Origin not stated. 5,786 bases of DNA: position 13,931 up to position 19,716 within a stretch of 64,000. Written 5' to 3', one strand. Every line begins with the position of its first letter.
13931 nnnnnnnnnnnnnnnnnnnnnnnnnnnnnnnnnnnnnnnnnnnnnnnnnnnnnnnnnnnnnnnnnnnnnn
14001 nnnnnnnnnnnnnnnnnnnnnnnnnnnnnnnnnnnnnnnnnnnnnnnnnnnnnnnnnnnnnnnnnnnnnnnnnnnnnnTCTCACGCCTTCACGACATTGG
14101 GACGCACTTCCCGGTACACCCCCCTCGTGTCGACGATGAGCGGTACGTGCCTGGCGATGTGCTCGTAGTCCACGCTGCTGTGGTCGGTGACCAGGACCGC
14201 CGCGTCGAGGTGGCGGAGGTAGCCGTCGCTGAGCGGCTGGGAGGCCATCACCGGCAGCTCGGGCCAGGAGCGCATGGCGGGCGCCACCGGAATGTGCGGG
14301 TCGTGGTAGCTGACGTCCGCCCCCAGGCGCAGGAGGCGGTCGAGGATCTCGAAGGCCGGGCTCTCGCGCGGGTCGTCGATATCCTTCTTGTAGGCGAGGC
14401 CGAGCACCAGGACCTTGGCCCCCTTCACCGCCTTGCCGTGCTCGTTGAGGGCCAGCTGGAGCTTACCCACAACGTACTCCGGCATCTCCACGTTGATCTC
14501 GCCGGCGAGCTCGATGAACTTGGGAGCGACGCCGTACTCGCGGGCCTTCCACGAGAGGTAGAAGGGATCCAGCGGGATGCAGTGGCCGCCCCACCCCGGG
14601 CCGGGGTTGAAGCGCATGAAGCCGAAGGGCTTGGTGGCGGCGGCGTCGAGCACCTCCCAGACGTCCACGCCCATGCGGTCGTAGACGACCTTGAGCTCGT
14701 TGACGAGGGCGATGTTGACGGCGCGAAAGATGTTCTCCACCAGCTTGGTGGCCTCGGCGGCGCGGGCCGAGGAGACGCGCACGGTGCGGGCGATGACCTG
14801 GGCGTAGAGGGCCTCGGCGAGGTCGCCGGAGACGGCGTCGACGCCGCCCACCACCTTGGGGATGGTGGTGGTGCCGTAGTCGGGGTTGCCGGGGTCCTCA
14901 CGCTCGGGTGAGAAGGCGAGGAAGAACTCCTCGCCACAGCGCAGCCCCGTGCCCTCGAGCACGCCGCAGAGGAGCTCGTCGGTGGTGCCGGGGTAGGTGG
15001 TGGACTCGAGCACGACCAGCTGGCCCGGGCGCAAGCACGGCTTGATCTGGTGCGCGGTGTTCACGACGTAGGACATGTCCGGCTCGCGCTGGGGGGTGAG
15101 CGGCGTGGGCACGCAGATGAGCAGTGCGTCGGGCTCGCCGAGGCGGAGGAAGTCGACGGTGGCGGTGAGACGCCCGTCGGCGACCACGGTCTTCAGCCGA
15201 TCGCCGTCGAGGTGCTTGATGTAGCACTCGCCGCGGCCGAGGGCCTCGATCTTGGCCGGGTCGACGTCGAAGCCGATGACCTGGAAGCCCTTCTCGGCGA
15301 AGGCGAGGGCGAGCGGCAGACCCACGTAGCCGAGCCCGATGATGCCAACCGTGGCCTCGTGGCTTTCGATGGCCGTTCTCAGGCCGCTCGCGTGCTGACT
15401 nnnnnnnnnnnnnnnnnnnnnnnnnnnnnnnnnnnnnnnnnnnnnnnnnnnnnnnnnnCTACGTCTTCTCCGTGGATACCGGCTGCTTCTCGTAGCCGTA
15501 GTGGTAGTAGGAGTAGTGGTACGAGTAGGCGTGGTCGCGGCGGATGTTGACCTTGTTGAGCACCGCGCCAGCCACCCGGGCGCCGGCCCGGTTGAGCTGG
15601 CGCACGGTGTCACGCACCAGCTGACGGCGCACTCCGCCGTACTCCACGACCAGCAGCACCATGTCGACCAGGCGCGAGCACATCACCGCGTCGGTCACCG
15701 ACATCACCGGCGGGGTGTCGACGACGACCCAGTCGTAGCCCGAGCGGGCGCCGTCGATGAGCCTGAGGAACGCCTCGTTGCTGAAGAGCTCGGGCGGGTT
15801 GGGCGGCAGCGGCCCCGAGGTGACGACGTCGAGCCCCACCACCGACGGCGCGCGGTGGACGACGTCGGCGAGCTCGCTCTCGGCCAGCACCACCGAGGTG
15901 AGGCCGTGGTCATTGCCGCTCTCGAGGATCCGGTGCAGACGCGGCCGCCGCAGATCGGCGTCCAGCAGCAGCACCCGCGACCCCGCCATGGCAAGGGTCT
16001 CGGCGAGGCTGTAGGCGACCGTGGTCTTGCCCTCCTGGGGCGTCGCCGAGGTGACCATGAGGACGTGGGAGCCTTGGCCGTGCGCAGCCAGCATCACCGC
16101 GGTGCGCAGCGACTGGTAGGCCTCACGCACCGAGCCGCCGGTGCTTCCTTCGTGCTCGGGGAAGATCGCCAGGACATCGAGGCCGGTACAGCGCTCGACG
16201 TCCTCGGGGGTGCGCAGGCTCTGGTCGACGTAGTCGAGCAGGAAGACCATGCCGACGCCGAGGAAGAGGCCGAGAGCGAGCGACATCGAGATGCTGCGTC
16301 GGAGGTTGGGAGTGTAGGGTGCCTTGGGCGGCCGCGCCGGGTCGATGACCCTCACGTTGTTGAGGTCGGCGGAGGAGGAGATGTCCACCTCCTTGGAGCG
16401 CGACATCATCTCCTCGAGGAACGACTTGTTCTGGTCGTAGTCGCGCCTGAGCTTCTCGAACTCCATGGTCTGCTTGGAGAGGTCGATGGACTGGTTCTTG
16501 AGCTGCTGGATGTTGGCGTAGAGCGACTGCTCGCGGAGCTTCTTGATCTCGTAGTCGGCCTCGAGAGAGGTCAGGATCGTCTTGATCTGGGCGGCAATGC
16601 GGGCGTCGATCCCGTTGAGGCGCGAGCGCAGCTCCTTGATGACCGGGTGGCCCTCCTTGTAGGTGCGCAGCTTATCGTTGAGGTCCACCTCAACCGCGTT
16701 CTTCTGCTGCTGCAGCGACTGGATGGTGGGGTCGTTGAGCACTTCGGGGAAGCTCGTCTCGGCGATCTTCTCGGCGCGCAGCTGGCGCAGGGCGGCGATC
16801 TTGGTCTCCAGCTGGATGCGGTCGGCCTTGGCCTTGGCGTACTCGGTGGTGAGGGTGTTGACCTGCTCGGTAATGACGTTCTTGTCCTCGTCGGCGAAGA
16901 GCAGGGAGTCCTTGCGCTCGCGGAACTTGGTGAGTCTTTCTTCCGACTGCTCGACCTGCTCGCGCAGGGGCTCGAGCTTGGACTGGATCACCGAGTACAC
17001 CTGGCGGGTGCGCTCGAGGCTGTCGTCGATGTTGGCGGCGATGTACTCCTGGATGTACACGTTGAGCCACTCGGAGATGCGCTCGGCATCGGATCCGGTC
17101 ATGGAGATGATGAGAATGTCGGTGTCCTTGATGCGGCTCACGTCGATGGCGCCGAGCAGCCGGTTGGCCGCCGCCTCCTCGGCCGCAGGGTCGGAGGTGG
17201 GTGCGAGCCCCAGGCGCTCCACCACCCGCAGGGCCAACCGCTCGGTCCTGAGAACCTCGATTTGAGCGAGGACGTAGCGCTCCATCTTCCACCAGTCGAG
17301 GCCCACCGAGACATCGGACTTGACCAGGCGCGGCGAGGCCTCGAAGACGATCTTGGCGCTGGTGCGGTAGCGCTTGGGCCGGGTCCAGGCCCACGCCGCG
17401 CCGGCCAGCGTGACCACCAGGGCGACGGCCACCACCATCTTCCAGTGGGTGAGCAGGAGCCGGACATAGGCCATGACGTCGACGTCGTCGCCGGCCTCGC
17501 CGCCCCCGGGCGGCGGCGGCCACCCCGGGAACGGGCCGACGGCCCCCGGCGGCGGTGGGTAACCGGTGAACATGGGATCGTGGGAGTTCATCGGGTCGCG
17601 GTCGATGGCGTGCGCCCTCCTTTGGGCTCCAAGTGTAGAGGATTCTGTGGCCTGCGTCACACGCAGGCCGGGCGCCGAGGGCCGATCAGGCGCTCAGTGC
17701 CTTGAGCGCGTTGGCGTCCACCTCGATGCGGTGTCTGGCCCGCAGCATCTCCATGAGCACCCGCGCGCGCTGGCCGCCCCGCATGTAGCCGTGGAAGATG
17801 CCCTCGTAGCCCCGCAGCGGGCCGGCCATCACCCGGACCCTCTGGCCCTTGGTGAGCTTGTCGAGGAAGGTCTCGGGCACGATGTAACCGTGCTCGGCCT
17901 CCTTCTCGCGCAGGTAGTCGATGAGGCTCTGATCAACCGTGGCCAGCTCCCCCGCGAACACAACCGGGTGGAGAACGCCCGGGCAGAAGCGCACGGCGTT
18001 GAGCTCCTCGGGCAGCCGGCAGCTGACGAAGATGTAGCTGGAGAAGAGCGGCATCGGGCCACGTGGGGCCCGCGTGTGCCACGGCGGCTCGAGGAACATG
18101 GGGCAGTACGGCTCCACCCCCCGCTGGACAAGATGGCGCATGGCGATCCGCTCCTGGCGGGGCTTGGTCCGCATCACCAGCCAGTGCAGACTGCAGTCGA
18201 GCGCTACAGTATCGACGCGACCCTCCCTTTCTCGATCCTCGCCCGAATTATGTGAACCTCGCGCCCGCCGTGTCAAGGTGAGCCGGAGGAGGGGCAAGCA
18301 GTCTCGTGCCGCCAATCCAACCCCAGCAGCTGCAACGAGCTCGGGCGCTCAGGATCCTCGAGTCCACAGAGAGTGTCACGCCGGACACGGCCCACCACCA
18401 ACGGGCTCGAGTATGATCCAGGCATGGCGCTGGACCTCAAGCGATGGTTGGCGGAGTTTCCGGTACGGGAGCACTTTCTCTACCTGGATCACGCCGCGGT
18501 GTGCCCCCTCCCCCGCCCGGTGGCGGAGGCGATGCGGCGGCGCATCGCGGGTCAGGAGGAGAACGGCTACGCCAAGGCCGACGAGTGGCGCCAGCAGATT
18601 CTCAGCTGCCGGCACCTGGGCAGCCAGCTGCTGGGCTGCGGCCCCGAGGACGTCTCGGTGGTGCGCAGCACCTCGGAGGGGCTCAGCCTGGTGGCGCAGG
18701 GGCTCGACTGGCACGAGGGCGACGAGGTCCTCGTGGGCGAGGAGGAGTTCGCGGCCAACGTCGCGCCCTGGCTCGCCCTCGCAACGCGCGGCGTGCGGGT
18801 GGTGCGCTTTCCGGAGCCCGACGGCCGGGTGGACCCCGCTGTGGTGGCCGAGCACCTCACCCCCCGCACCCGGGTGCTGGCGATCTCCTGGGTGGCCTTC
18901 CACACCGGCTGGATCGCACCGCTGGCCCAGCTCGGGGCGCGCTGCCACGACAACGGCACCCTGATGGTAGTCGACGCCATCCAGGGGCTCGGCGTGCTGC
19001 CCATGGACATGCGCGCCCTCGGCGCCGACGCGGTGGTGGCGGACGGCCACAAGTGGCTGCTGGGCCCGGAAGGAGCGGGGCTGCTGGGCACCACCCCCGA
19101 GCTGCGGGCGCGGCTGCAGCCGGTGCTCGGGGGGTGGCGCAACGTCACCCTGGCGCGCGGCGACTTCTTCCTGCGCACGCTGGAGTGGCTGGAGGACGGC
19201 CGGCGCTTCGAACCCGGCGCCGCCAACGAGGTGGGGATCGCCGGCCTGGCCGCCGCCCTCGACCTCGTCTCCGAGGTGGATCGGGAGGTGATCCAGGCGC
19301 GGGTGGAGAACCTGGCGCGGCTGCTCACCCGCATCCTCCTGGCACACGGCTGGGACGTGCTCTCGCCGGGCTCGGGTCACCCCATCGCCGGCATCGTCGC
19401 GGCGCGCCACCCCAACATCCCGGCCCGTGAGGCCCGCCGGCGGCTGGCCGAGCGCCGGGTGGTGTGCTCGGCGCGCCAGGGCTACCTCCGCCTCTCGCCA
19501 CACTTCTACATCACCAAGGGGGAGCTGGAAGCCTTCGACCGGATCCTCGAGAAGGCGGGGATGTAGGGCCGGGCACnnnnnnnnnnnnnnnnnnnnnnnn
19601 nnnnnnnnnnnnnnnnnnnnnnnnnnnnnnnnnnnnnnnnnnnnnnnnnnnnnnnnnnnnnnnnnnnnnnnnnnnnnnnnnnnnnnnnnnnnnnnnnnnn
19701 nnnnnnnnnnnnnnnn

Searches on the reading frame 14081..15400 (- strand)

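Call 22: search_protein_families(library=pfam, proteins=[window:14081-15400:-], max_evalue=0.00001)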
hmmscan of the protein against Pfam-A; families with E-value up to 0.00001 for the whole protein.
window:14081-15400:- (439 aa): 4 families
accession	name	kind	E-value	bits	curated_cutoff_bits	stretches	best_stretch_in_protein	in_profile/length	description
PF03721.20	UDPG_MGDP_dh_N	-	5.6e-42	143.9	27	1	17-190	2-178/187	UDP-glucose/GDP-mannose dehydrogenase family, NAD binding domain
PF00984.24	UDPG_MGDP_dh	-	9.5e-32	109.4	25.4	1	213-303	1-92/94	UDP-glucose/GDP-mannose dehydrogenase family, central domain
PF03720.21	UDPG_MGDP_dh_C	-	1.8e-19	70.5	30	1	331-430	1-102/103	UDP-glucose/GDP-mannose dehydrogenase family, UDP binding domain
PF03446.21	NAD_binding_2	-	4e-08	33.9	21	1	17-143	1-103/161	NAD binding domain of 6-phosphogluconate dehydrogenase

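Call 81: search_protein_families(library=ncbifam, proteins=[window:14081-15400:-], max_evalue=0.00001)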
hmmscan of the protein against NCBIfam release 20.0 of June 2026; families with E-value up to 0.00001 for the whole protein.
window:14081-15400:- (439 aa): 9 families
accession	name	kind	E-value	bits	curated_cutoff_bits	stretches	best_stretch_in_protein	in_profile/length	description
TIGR03026.1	NDP-sugDHase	subfamily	7.8e-124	413.6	189.8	1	17-427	2-413/413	nucleotide sugar dehydrogenase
NF040825.1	UDPMaNacDH_Arch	equivalog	3.9e-76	256.6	750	1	18-429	3-401/418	UDP-N-acetyl-D-mannosamine dehydrogenase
NF008286.0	PRK11064.1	equivalog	1.2e-73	248.1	459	1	16-430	4-420/420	UDP-N-acetyl-D-mannosamine dehydrogenase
NF011729.0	PRK15182.1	equivalog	1.4e-63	215.2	592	1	15-386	6-373/425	Vi polysaccharide biosynthesis UDP-N-acetylglucosamine C-6 dehydrogenase TviB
NF041297.1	UDPGDh_AglM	equivalog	3.6e-54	184.3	670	1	18-429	3-417/429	UDP-glucose 6-dehydrogenase AglM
NF047673.2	TeichurnBiosyTuaD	equivalog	5.8e-41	141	700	1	18-429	4-414/439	UDP-glucose 6-dehydrogenase TuaD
NF011631.0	PRK15057.1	equivalog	2.4e-08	33.5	757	1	18-281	3-260/388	UDP-glucose 6-dehydrogenase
TIGR01505.1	tartro_sem_red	equivalog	5.7e-07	29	340.75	0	18-54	2-38/291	2-hydroxy-3-oxopropionate reductase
NF008592.0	PRK11559.1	equivalog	4.3e-06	26.2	397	0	178-253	132-206/296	2-hydroxy-3-oxopropionate reductase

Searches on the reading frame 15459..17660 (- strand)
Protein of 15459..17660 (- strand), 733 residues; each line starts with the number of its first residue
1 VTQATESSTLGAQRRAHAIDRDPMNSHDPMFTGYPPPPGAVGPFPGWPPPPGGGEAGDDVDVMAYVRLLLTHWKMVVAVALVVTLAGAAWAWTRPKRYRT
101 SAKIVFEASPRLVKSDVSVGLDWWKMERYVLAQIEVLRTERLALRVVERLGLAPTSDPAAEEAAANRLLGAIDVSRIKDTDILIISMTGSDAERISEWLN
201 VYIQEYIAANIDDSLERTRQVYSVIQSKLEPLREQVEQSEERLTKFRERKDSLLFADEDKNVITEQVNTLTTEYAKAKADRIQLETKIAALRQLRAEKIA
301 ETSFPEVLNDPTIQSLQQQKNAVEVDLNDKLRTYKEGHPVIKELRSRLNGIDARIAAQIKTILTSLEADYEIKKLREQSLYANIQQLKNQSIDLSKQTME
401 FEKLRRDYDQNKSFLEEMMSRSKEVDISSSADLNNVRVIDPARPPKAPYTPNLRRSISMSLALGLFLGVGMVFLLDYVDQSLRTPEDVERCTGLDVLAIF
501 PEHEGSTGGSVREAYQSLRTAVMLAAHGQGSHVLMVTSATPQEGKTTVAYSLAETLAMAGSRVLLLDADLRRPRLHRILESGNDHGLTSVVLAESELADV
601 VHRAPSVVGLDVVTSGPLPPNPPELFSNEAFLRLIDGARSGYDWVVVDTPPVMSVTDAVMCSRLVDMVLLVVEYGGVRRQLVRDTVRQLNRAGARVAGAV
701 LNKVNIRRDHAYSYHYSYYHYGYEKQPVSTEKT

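Call 22: search_protein_families(library=pfam, proteins=[window:15459-17660:-], max_evalue=0.00001)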
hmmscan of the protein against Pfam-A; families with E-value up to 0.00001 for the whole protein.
window:15459-17660:- (733 aa): 5 families
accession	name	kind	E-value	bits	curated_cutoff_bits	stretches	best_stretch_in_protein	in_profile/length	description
PF13614.12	AAA_31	-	1.8e-10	41.5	27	1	544-660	14-137/177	AAA domain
PF13807.11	GNVR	-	3.4e-10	40.1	27.7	1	403-474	8-79/82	G-rich domain on putative tyrosine kinase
PF01656.29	CbiA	-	4.9e-09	36.7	25.4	1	535-710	2-89/125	CobQ/CobB/MinD/ParA nucleotide binding domain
PF10609.15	ParA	-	6.4e-07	29.5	27.1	1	532-717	4-188/246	NUBPL iron-transfer P-loop NTPase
PF02706.20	Wzz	-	3.5e-06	27.7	25.5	1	58-148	1-89/91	Chain length determinant protein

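Call 81: search_protein_families(library=ncbifam, proteins=[window:15459-17660:-], max_evalue=0.00001)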
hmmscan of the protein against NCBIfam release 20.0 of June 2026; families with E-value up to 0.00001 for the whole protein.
window:15459-17660:- (733 aa): 13 families
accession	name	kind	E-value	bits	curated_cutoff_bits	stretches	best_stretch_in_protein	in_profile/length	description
TIGR01005.1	eps_transp_fam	subfamily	5.6e-84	282.7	411.7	3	512-725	527-744/754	exopolysaccharide transport protein family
NF007350.0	PRK09841.1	equivalog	1.5e-74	251.5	1248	3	510-725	510-724/726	tyrosine-protein kinase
NF008568.0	PRK11519.1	equivalog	2e-62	211.4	1068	3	513-725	508-717/720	tyrosine-protein kinase Wzc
TIGR01007.1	eps_fam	subfamily_domain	8.6e-51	172.4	108.05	1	513-716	1-202/204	polysaccharide biosynthesis tyrosine autokinase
TIGR03017.1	EpsF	equivalog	1.5e-44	152.5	422.75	1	66-498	7-441/444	chain length determinant protein EpsF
TIGR03007.1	pepcterm_ChnLen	equivalog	6.4e-43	146.7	278.85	1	61-503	2-463/498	XrtA system polysaccharide chain length determinant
TIGR03029.1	EpsG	equivalog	2.4e-35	122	313.8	1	510-702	82-273/274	chain length determinant protein tyrosine kinase EpsG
TIGR03018.1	pepcterm_TyrKin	hypoth_equivalog_domain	9.4e-34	116.6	230.65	1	510-702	10-207/207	XrtA-associated tyrosine autokinase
TIGR01006.1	polys_exp_MPA1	subfamily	6.2e-11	42.2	296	1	426-502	147-223/226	CspC family polysaccharide chain length determinant protein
NF041546.1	ParA_partition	equivalog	1.6e-09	37.6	180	0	544-571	12-39/203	ParA family partition ATPase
TIGR01969.1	minD_arch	subfamily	9.3e-08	31.5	201.75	1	534-705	3-171/251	cell division ATPase MinD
TIGR03815.1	CpaE_hom_Actino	equivalog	2.7e-07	30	154.45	1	526-672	106-252/340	septum site-determining protein Ssd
TIGR03371.1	cellulose_yhjQ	equivalog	5.7e-06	26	157.85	0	532-707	2-181/246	cellulose biosynthesis protein BcsQ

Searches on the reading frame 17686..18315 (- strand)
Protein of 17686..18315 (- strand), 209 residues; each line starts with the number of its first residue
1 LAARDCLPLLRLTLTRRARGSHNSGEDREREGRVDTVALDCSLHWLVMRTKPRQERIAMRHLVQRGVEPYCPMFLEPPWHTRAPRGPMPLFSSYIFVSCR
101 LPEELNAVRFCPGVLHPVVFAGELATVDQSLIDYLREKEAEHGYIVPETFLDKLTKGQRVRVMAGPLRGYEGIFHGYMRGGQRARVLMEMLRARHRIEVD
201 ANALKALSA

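Call 22: search_protein_families(library=pfam, proteins=[window:17686-18315:-], max_evalue=0.00001)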
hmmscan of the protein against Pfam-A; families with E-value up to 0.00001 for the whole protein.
window:17686-18315:- (209 aa): 1 family
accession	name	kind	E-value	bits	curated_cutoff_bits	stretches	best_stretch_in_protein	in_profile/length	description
PF02357.24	NusG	-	1.1e-10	42.4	22.2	1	44-134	2-91/93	Transcription termination factor nusG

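Call 81: search_protein_families(library=ncbifam, proteins=[window:17686-18315:-], max_evalue=0.00001)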
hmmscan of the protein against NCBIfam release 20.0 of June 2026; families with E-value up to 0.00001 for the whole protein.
window:17686-18315:- (209 aa): 4 families
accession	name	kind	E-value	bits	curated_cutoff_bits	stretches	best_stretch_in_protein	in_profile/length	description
TIGR01955.1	RfaH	equivalog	4.3e-22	78.8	144.5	1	45-202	1-156/159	transcription/translation regulatory transformer protein RfaH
NF033644.1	antiterm_UpxY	subfamily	1.2e-17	64.4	100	1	45-190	1-150/164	UpxY family transcription antiterminator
NF006534.0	PRK09014.1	equivalog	4.6e-13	49.4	124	1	44-205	3-160/162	transcription/translation regulatory transformer protein RfaH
NF033641.1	antiterm_LoaP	exception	5.3e-07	29.9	125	1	89-204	50-164/166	antiterminator LoaP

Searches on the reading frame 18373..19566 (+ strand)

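Call 22: search_protein_families(library=pfam, proteins=[window:18373-19566:+], max_evalue=0.00001)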
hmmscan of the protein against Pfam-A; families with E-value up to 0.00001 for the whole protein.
window:18373-19566:+ (397 aa): 2 families
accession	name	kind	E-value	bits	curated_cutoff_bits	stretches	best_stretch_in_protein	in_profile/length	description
PF00266.25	Aminotran_5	-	1.5e-48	166.1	21.5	1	37-364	2-334/371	Aminotransferase class-V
PF01041.23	DegT_DnrJ_EryC1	-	3.8e-06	26.8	19.8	1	95-208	43-152/360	DegT/DnrJ/EryC1/StrS aminotransferase family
